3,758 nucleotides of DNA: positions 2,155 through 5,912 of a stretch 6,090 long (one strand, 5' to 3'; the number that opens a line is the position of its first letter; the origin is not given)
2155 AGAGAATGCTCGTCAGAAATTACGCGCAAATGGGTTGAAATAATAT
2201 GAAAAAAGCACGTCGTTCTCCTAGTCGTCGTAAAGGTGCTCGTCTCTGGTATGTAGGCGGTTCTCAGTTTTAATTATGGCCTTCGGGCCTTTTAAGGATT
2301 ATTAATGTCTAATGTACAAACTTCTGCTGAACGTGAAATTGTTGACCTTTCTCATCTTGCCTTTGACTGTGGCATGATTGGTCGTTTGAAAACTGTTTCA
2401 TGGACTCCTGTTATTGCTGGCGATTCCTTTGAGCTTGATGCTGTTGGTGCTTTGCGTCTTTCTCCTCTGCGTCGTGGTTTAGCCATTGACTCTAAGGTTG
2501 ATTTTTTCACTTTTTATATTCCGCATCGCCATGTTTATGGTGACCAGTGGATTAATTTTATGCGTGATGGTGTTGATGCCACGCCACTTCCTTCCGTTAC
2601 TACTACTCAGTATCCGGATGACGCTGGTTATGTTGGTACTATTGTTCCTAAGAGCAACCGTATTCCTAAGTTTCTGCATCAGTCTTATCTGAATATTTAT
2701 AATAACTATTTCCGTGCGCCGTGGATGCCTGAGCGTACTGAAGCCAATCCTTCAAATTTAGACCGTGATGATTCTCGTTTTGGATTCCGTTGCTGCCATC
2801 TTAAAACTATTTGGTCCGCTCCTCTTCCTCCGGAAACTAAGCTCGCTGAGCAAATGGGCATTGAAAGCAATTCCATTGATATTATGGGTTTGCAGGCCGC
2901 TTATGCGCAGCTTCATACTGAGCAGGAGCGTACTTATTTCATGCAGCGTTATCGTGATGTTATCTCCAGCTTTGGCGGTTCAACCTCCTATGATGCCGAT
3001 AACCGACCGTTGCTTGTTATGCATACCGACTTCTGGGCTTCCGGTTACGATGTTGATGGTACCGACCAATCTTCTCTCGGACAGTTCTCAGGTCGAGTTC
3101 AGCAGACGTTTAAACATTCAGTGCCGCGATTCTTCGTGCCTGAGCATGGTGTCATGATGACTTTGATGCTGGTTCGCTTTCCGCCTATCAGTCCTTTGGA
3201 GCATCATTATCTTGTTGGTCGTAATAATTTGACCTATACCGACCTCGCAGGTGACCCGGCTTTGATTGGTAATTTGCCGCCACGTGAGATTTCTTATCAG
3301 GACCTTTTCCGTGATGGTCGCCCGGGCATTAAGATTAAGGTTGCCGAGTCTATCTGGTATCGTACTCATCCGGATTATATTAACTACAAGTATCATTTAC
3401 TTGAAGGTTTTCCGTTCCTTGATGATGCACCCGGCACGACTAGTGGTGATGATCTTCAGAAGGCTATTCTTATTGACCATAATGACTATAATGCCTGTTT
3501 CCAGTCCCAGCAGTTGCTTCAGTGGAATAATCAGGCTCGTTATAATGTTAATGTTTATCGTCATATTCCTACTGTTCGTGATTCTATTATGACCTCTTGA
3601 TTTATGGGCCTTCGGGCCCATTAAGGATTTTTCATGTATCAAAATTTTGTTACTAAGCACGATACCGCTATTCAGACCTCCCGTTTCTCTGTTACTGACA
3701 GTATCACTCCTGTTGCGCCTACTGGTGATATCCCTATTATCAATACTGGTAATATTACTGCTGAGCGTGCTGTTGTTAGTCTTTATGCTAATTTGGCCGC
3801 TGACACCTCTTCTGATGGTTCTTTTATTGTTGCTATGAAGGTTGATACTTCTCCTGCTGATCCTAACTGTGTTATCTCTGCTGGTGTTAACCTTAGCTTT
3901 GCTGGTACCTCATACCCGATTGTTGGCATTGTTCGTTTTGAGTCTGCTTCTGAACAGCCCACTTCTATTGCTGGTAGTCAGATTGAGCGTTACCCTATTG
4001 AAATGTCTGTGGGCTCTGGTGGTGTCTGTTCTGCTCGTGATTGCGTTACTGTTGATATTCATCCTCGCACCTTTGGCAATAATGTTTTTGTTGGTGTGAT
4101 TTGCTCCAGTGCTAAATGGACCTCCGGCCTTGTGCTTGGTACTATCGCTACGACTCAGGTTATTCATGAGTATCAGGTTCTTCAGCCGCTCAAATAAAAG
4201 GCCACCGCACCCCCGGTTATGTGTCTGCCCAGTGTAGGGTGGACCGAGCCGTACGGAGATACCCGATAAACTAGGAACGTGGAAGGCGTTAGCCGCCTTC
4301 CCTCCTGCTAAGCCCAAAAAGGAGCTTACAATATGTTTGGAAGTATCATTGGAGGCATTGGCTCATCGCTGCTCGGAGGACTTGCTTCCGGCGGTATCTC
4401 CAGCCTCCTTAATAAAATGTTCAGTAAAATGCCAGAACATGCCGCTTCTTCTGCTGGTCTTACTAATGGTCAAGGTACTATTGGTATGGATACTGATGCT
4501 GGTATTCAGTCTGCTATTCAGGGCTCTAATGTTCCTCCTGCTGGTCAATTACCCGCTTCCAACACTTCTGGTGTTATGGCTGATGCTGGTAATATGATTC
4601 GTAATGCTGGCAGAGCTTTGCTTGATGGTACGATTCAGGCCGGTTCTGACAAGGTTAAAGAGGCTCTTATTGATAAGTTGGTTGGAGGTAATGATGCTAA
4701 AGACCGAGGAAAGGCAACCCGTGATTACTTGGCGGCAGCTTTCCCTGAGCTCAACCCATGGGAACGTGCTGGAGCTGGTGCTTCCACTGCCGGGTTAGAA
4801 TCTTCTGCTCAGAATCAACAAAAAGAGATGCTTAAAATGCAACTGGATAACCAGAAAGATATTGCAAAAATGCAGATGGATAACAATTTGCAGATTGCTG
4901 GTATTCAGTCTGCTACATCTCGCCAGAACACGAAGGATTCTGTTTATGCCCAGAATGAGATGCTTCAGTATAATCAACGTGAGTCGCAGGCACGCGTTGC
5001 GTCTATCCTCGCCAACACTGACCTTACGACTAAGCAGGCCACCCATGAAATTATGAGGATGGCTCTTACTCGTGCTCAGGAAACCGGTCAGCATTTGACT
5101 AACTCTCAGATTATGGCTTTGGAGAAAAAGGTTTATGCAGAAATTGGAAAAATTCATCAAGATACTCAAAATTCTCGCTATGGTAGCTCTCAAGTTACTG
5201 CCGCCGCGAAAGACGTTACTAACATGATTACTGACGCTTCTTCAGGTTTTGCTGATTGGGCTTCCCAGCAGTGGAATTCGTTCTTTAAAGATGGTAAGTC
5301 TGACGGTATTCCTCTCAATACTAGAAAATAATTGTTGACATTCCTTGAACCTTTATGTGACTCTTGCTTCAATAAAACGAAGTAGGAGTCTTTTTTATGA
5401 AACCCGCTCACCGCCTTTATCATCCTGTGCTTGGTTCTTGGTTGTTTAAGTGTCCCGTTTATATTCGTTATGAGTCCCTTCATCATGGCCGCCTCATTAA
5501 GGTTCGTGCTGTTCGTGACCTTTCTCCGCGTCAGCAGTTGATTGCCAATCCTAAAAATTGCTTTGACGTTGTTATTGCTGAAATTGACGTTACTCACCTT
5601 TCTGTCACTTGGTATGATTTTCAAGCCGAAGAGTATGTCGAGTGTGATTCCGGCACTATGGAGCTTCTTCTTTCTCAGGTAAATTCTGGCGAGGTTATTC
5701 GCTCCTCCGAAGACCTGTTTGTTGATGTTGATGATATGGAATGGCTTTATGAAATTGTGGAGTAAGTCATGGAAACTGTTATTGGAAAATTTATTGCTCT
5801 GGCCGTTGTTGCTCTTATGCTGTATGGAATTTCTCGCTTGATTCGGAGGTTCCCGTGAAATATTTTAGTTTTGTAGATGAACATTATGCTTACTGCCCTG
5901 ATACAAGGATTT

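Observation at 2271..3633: Duplicated UUCG-tetraloop hairpin plus SD module ahead of F and G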

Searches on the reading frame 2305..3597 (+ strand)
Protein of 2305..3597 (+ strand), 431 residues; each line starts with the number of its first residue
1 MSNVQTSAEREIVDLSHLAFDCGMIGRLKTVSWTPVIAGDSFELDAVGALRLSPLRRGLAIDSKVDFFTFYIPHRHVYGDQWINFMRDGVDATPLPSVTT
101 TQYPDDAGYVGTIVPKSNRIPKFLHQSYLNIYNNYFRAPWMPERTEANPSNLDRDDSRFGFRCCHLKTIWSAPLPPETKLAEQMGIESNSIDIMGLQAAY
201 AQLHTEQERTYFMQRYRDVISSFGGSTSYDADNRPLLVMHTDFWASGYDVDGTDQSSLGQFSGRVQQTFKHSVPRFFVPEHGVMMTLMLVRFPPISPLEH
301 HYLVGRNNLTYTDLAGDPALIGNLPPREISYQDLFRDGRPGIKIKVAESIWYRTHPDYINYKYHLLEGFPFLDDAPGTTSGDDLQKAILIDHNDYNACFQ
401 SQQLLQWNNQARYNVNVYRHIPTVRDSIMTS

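Call 41: find_related_loci(query=window:2305-3597:+, collection=viral_contigs, flank=1500)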
Query window:2305-3597:+ (431 aa) in viral_contigs; peptide patterns used: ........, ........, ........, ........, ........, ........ (x = any residue, [..] = any of these).
13 stretches matched a pattern; 6 encode a relative of the query (tblastn E <= 1e-3); 6 distinct loci.
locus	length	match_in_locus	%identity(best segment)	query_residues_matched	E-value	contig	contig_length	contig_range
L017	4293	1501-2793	99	1-431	0e+0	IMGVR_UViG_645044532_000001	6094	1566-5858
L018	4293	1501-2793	99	1-431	0e+0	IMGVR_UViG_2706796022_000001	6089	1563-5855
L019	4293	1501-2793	91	1-431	0e+0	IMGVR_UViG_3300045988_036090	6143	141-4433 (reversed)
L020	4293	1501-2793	91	1-431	0e+0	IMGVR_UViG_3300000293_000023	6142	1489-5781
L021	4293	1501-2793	91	1-431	0e+0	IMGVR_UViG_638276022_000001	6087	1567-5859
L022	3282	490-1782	90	1-431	0e+0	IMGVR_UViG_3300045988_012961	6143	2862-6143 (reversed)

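Call 42: find_related_loci(query=window:2305-3597:+, collection=metagenome_contigs, flank=1500)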
Query window:2305-3597:+ (431 aa) in metagenome_contigs; peptide patterns used: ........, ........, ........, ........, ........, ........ (x = any residue, [..] = any of these).
62 stretches matched a pattern; 1 encode a relative of the query (tblastn E <= 1e-3); 1 distinct loci.
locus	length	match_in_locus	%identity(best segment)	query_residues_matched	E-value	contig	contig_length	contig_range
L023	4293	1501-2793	90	1-431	0e+0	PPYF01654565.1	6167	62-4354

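Call 44: search_dna_similar(query=window:2305-3597:+, collection=phages, mode=protein, max_rows=60, rows=spread)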
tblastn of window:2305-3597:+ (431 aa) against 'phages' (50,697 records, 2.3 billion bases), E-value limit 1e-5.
Records with a match: 589; places in all: 591; records where one place covers at least 80% of the query: 581.
Best place of each record, by identity: 95-99% 4; 90-95% 3; 60-80% 562; <60% 20.
By first word of the organism name: Enterobacteria 380; Escherichia 176; Microviridae 7; Eel 6; Salmonella 4; Sinsheimervirus 4; Vibrio 3; bajarodmic 3; Shigella 2; Protaetiibacter 1; and 3 more.
By host as written in the record: Escherichia coli C 349; - 107; Escherichia coli 61; Salmonella sp. 34; Escherichia coli IJ1862 6; Salmonella enterica serovar Typhimurium 3; Escherichia coli strain K12 2; Enterobacteria 2; and 21 more.
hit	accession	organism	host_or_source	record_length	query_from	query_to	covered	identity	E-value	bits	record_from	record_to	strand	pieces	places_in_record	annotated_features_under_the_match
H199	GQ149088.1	Escherichia phage St-1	Escherichia coli strain K12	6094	1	431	100%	98.8%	0e+0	893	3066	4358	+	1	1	F: gpF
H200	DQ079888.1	Enterobacteria phage NC16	-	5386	1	431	100%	72.2%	0e+0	656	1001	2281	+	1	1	F: gpF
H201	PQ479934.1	Salmonella phage PJNS001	Salmonella sp.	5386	1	431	100%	71.9%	0e+0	653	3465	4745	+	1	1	major capsid protein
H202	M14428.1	Enterobacteria phage S13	-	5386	1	431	100%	71.7%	0e+0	650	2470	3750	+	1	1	F gene (capsid protein)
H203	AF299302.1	Escherichia phage phiX174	-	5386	1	431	100%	71.5%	0e+0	650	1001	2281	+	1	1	record has no annotation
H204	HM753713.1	Escherichia phage phiX174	Salmonella sp.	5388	1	431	100%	71.5%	0e+0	650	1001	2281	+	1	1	protein F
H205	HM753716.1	Escherichia phage phiX174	Salmonella sp.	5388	1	431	100%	71.5%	0e+0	649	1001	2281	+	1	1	protein F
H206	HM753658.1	Escherichia phage phiX174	Escherichia coli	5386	1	431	100%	71.2%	0e+0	649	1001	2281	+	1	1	protein F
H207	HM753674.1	Escherichia phage phiX174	Salmonella sp.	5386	1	431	100%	71.2%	0e+0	649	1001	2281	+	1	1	protein F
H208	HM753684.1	Escherichia phage phiX174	Escherichia coli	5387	1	431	100%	71.2%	0e+0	649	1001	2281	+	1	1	protein F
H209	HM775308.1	Escherichia phage phiX174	-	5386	1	431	100%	71.2%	0e+0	648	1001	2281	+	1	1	protein F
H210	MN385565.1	Sinsheimervirus phiX174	-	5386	1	431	100%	71.2%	0e+0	648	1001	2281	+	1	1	ORF 57; conserved open reading frame determined not to code for a ... | F: protein F | ORF 29; conserved open reading frame determined not to code for a ... | ORF 30; conserved open reading frame determined not to code for a ... | ORF 31; conserved open reading frame determined not to code for a ... | and 17 other names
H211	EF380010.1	Escherichia phage phiX174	Escherichia coli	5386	1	431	100%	71.2%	0e+0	644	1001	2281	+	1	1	protein F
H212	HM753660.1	Escherichia phage phiX174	Salmonella sp.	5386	1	431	100%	71.0%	0e+0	647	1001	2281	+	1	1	protein F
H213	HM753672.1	Escherichia phage phiX174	Salmonella sp.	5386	1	431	100%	71.0%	0e+0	646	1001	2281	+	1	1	protein F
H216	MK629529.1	Escherichia phage Lilleto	Escherichia coli MG1655 K12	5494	1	431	100%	70.1%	0e+0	643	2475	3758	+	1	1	major coat protein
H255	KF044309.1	Enterobacteria phage FL68 Tallahassee/FL/2012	Escherichia coli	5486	1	431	100%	62.4%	0e+0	583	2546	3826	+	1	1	F: capsid protein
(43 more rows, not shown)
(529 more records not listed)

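Call 45: get_annotated_region(hit=H216, flank=400)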
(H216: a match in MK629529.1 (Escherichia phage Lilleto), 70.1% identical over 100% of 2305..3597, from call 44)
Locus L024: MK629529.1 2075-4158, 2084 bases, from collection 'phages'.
description: Escherichia phage Lilleto, complete genome.
organism: Escherichia phage Lilleto (NCBI taxid 2562236)
taxonomy: Viruses; Monodnaviria; Sangervirae; Phixviricota; Malgrandaviricetes; Petitvirales; Microviridae; Bullavirinae
host: Escherichia coli MG1655 K12; source: wastewater; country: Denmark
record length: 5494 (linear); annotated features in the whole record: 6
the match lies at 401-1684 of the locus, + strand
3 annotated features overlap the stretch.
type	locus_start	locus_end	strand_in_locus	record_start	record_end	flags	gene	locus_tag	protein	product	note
CDS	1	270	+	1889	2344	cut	-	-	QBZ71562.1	external scaffolding protein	external scaffolding protein (gpD); external scaffolding protein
CDS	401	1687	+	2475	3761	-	-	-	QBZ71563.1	major coat protein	major coat protein (gpF)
CDS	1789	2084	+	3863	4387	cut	-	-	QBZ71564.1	major spike protein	protein G; gpG; phage minor structural protein; 60 copies present at the 12 vertices with 5-fold symmetry of Microvirus ...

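Call 46: get_annotated_region(hit=H255, flank=400)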
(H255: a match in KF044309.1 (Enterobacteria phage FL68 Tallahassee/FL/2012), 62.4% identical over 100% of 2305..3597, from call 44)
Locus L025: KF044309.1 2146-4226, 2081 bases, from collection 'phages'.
description: Enterobacteria phage FL68 Tallahassee/FL/2012, complete genome.
organism: Enterobacteria phage FL68 Tallahassee/FL/2012 (NCBI taxid 1340813)
taxonomy: Viruses; Monodnaviria; Sangervirae; Phixviricota; Malgrandaviricetes; Petitvirales; Microviridae; Bullavirinae; Gequatrovirus; Gequatrovirus talmos
host: Escherichia coli; source: -; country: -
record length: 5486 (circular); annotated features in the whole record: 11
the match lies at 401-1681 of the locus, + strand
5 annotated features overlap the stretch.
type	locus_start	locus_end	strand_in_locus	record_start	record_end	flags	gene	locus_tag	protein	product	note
CDS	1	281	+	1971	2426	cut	D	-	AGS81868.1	external scaffolding protein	capsid morphogenesis; 240 molecules of protein D form an external scaffold required for the formation of Microvirus ...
CDS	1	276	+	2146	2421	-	E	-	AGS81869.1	cell lysis protein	membrane protein that inhibits MraY, an enzyme required for murein synthesis, and promotes cell lysis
CDS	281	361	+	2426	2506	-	J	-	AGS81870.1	DNA packaging protein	core protein; DNA condesnsation; protein J binds to ssDNA Microvirus genomes and is packaged with the DNA into ...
CDS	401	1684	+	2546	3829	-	F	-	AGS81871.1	capsid protein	major coat protein; 60 copies of protein F form the icosahedral capsid of Microviruses; protein F; gpF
CDS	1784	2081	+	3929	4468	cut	G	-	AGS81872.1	major spike protein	60 copies of protein G are present at the 12 vertices with 5-fold symmetry of Microvirus capsids; Pro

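Call 76: find_related_loci(query=A5, collection=viral_contigs, flank=400)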
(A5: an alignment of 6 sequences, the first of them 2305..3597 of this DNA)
Query A5 (431 aa) in viral_contigs; peptide patterns used: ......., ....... (x = any residue, [..] = any of these).
277 stretches matched a pattern; 20 encode a relative of the query (tblastn E <= 1e-3); 20 distinct loci.
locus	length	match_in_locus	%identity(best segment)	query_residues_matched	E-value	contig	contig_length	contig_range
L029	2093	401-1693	99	1-431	0e+0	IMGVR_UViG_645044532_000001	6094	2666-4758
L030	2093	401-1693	99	1-431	0e+0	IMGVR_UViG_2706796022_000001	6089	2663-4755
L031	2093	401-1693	91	1-431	0e+0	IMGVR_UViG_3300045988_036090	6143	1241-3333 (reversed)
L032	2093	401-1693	91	1-431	0e+0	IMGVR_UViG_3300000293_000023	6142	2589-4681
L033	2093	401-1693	91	1-431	0e+0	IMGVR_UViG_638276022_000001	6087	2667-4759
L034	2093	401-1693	90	1-431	0e+0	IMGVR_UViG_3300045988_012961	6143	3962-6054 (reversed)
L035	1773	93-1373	71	1-431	0e+0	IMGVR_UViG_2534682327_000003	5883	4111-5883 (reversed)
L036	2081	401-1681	66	1-431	0e+0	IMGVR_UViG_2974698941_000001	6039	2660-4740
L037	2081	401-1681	66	1-431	0e+0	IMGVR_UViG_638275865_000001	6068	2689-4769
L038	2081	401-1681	66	1-431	0e+0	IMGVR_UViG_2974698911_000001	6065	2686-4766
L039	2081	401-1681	66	1-431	0e+0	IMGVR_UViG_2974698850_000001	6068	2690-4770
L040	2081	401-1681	66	1-431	0e+0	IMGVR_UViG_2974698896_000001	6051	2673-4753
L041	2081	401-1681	66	1-431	0e+0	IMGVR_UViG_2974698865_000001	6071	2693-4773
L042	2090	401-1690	64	1-431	0e+0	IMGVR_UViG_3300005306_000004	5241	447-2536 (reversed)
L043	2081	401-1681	65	1-431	0e+0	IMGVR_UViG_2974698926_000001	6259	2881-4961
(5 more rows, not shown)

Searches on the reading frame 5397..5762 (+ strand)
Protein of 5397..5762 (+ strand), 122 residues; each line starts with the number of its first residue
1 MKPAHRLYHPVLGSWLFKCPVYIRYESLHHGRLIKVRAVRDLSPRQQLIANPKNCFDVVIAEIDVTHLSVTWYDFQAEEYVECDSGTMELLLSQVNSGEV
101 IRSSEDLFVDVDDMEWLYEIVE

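Call 78: search_protein_families(library=phrogs, proteins=[window:5397-5762:+], max_evalue=0.01)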
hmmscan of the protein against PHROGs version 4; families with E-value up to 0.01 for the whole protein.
window:5397-5762:+ (122 aa): 0 families
